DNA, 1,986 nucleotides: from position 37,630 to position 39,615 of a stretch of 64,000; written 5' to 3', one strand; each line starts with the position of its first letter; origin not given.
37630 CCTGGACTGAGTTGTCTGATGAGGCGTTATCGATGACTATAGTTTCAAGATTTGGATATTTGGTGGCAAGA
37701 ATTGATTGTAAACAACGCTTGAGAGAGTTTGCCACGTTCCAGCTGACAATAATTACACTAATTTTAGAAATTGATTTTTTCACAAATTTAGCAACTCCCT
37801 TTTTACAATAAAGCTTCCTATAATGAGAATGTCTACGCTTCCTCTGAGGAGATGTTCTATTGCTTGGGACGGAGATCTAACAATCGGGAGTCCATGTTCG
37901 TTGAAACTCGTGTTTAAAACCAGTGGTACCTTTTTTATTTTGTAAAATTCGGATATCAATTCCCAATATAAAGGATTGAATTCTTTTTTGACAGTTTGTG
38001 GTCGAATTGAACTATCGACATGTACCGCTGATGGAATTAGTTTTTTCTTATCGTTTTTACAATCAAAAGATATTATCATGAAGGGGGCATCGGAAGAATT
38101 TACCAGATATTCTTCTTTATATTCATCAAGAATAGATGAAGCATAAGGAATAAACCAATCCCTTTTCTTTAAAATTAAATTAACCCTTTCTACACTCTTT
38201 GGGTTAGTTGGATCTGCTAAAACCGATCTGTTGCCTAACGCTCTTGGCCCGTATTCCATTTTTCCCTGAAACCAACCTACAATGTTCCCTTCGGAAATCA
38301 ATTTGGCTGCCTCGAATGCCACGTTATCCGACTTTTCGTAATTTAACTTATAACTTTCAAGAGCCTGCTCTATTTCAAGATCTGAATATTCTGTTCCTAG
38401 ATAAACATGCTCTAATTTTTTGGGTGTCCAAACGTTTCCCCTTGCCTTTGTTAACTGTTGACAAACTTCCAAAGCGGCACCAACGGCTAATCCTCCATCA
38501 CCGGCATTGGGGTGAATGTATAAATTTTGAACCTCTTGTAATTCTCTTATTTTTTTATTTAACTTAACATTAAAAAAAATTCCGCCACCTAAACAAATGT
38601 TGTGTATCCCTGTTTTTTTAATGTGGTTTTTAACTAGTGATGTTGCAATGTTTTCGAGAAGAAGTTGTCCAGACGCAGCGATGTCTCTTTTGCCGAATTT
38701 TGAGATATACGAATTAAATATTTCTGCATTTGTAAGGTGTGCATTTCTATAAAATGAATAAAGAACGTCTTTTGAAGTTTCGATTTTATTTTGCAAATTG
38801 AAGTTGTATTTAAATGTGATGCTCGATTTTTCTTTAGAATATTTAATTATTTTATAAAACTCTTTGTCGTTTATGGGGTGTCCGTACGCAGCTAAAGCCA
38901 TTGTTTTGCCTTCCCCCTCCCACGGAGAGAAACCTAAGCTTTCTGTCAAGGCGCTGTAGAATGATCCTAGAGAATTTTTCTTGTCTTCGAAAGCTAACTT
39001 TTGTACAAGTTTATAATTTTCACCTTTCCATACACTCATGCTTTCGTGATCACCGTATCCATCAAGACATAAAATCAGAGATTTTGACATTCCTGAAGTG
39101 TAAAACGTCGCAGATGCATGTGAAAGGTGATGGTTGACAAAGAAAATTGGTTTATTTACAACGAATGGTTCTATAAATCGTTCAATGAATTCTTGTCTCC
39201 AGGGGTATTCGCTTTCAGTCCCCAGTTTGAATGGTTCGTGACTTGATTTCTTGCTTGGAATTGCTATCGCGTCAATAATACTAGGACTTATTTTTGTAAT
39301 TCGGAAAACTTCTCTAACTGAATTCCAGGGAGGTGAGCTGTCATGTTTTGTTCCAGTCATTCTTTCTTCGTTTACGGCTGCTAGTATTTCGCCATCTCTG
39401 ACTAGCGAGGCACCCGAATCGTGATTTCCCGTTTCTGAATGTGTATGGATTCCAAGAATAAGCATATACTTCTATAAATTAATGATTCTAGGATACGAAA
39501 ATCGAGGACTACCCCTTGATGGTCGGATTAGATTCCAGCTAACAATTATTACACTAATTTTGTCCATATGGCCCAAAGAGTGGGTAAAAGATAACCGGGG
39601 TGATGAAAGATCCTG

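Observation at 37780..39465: NodU/CmcH-type carbamoyltransferase inside the glycosyltransferase run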

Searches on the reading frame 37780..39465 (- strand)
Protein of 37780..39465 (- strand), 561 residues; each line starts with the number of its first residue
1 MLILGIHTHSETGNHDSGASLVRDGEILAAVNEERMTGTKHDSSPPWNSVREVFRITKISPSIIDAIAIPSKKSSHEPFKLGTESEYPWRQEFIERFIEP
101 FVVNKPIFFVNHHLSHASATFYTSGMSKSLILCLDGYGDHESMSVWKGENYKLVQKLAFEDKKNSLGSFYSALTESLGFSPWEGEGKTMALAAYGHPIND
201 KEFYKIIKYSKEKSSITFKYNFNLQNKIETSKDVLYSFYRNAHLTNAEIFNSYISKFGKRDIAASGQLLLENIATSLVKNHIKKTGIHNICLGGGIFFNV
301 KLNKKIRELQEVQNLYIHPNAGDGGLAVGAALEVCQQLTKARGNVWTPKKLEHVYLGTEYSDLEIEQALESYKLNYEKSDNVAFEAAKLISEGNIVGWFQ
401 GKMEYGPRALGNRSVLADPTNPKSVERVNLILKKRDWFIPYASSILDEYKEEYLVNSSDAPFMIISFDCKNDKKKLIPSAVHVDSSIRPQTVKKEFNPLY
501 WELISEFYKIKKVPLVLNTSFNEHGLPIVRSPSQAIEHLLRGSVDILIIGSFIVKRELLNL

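Call 5: search_protein_families(library=pfam, proteins=[window:37780-39465:-], max_evalue=0.01)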
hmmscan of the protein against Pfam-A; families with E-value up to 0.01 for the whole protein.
window:37780-39465:- (561 aa): 4 families
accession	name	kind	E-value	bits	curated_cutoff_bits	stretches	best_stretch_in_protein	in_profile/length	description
PF16861.10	Carbam_trans_C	-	1e-60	204.6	27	1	387-556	1-170/170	Carbamoyltransferase C-terminus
PF02543.21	Carbam_trans_N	-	7.5e-48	164.2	24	2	104-332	124-346/346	Carbamoyltransferase N-terminus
PF22521.2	HypF_C_2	-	2.2e-07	31.4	27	1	243-329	150-240/241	Carbamoyltransferase, Kae1-like Domain, second subdomain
PF00814.31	TsaD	-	1.7e-05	25.1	24.8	1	102-314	79-244/264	tRNA N6-adenosine threonylcarbamoyltransferase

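Call 6: search_protein_families(library=ncbifam, proteins=[window:37780-39465:-], max_evalue=0.01)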
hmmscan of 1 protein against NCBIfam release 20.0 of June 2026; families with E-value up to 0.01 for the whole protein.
window:37780-39465:- (561 aa): 4 families
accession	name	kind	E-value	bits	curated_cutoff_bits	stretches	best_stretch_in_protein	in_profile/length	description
NF041651.1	nodul_NodU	equivalog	2.4e-34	119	1000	1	260-527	271-528/556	nodulation protein NodU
TIGR00143.1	hypF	equivalog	9.3e-10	37.3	466.1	2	214-332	627-738/741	carbamoyltransferase HypF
TIGR00329.1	gcp_kae1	subfamily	3.4e-08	33.1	207.8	1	101-317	97-291/305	tRNA (adenosine(37)-N6)-threonylcarbamoyltransferase complex transferase subunit TsaD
TIGR03723.1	T6A_TsaD_YgjD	equivalog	1.2e-05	24.6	296.1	1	220-315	193-288/314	tRNA (adenosine(37)-N6)-threonylcarbamoyltransferase complex transferase subunit TsaD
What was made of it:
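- On NodU proper (NCBIfam NF041651 equivalog): 119 bits against a cutoff of 1000, with partial alignment over aa 260-527 (call 6).
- On TsaD/Kae1 and HypF carbamoyl/threonylcarbamoyl transferases: TIGR00329 scores 33 against 208, TIGR03723 scores 25 against 296, and TIGR00143 scores 37 against 466 (call 6).
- Closest known: NodU / NolO. Different: Not an orthologue: NF041651 NodU scores 119 bits against a cutoff of 1000 and aligns only over aa 260-527 (call 6).
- The NodU equivalog model scores 119 bits against a cutoff of 1000 (call 6). There are weak matches to TsaD (25.1 bits, cutoff 24.8), HypF_C_2 (31.4 bits) and TIGR00143 hypF (37 bits, cutoff 466) (calls 5, 6).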

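Call 7: search_solved_structures(query=window:37780-39465:-, max_evalue=0.001, show_alignments=2)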
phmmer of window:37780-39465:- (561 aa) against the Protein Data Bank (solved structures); distinct sequences matched with E-value up to 0.001: 13.
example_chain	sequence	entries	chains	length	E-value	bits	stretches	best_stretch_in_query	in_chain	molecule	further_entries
9s2t_A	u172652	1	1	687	2.7e-76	260.5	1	11-557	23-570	Decarbamoylnovobiocin carbamoyltransferase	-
3ven_A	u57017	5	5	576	1.3e-69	238.5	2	257-558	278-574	O-carbamoyltransferase TobZ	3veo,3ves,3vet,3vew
3ver_A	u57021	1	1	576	2.4e-69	237.5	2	257-558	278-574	O-carbamoyltransferase TobZ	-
3vf4_A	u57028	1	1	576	6.2e-69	236.2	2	257-558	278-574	O-carbamoyltransferase TobZ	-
3vf2_A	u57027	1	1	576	8.5e-69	235.7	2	257-558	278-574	O-carbamoyltransferase TobZ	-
3vex_A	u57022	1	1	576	1.1e-68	235.3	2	257-558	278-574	O-carbamoyltransferase TobZ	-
3vez_A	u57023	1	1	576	1.6e-68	234.8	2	257-558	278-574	O-carbamoyltransferase TobZ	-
7vyj_A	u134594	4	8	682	1.1e-62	215.6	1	12-555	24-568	GdmN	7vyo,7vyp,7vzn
7vx0_A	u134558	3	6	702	1.2e-62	215.4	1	12-555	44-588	GdmN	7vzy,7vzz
7vzu_A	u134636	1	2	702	1.5e-62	215.1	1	12-555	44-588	GdmN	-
7vzq_A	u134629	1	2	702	1.5e-61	211.8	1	14-555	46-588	GdmN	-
7xb6_A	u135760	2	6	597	4.9e-59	203.5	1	104-556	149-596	Carbamoyltransferase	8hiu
4g9i_A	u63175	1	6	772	2.1e-05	26.4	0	256-331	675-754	Hydrogenase maturation protein HypF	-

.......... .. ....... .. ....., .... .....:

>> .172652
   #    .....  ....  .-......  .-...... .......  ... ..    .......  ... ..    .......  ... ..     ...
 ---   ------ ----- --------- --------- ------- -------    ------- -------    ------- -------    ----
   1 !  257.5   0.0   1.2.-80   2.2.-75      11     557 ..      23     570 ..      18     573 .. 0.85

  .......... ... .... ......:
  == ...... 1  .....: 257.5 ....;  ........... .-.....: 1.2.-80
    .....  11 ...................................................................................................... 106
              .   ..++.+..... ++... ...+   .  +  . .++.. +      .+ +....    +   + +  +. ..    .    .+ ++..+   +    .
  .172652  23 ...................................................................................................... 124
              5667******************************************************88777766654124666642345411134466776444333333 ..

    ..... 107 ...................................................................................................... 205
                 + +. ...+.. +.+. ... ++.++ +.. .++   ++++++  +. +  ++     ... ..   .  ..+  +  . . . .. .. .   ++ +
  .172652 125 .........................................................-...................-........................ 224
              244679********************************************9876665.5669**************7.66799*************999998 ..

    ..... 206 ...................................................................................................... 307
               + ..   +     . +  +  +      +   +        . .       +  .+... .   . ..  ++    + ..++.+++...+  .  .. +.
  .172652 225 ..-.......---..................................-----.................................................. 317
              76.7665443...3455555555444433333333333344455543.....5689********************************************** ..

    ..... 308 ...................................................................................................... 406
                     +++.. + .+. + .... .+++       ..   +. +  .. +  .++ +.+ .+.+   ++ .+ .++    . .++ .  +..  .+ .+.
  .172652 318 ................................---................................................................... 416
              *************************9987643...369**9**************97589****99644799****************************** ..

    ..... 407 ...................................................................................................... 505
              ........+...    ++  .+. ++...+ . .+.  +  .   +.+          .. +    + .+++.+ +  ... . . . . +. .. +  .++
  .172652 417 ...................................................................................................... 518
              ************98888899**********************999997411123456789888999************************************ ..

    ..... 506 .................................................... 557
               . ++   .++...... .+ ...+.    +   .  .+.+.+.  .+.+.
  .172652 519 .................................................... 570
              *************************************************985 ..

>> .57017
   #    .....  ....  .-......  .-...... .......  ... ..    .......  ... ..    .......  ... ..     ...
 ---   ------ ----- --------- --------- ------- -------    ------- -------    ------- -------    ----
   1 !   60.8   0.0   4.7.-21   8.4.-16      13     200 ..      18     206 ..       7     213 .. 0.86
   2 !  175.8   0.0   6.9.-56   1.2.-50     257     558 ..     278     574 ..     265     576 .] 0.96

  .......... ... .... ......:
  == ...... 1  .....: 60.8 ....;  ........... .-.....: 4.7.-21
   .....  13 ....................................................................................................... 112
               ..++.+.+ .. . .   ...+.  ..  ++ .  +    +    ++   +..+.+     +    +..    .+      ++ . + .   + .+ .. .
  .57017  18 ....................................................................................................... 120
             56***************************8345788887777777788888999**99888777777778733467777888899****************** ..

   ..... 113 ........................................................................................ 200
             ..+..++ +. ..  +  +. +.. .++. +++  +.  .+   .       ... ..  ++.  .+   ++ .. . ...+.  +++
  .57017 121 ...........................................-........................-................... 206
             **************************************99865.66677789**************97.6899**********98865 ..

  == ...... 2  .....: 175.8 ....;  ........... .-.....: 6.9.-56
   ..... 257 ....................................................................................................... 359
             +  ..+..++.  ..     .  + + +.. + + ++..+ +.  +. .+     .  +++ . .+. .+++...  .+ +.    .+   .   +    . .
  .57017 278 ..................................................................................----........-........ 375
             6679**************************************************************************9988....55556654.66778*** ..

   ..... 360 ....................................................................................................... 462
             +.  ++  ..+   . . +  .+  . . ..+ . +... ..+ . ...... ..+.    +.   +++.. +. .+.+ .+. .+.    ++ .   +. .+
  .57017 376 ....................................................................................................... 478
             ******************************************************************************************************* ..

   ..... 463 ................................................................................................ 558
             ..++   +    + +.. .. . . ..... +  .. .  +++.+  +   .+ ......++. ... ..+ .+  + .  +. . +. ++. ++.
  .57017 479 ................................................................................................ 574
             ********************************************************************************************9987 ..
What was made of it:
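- On GdmN/NovN homodimeric subclade: The protein ends at 561 aa. The alignment to NovN and GdmN stops at about residue 570-588 of chains that are 682-702 aa long (call 7).
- PDB matches are NovN 2.7e-76, TobZ 1.3e-69 and GdmN 1e-62 (call 7).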
